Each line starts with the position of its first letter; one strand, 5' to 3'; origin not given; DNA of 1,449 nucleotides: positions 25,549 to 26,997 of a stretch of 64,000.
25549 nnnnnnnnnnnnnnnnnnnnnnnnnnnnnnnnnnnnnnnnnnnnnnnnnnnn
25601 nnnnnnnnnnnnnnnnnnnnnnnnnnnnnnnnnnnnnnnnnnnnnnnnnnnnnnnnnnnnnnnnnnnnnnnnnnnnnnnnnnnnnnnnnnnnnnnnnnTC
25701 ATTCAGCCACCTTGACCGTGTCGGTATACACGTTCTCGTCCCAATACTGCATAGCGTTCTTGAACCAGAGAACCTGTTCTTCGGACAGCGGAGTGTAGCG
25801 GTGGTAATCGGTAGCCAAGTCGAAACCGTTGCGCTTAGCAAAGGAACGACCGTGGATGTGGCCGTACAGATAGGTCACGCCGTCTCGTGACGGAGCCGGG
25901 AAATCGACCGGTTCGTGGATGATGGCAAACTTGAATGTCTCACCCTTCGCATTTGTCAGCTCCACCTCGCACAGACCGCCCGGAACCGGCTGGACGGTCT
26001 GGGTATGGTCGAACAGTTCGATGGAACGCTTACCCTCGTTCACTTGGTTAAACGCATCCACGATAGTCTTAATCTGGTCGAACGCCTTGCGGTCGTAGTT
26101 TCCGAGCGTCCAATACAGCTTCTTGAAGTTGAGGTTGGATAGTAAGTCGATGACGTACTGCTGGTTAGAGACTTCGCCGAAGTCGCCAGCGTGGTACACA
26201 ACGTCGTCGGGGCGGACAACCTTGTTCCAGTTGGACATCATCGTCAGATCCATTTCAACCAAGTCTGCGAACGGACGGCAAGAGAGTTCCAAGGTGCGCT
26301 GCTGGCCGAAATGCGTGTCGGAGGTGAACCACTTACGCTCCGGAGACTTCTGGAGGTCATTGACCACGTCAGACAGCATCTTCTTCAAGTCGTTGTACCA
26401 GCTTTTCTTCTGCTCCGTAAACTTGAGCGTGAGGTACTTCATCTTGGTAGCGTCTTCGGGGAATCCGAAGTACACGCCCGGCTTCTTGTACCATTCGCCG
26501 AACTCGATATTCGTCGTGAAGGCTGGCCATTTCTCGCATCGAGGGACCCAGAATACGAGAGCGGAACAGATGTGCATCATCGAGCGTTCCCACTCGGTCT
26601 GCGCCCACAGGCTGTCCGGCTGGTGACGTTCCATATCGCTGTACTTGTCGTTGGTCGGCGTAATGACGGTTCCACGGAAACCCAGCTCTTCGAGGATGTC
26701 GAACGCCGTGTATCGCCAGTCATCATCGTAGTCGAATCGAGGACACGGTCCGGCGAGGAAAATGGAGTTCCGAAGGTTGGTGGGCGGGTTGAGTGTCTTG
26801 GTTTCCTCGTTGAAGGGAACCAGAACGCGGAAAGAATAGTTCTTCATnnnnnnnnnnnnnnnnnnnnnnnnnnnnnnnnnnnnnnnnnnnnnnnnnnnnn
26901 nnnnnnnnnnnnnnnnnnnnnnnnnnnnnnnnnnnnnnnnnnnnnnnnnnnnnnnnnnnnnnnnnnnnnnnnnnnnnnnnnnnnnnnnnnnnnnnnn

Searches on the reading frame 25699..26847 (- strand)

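Call 29: search_protein_families(library=pfam, proteins=[window:25699-26847:-], max_evalue=0.01)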
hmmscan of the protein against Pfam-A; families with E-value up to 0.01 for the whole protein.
window:25699-26847:- (382 aa): 2 families
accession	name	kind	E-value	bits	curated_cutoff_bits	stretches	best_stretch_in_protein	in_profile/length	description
PF15891.11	Nuc_deoxyri_tr2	-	3.5e-12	47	30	1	27-130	2-102/105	Nucleoside 2-deoxyribosyltransferase like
PF12850.12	Metallophos_2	-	0.00085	19.8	27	1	176-341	7-126/154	Calcineurin-like phosphoesterase superfamily domain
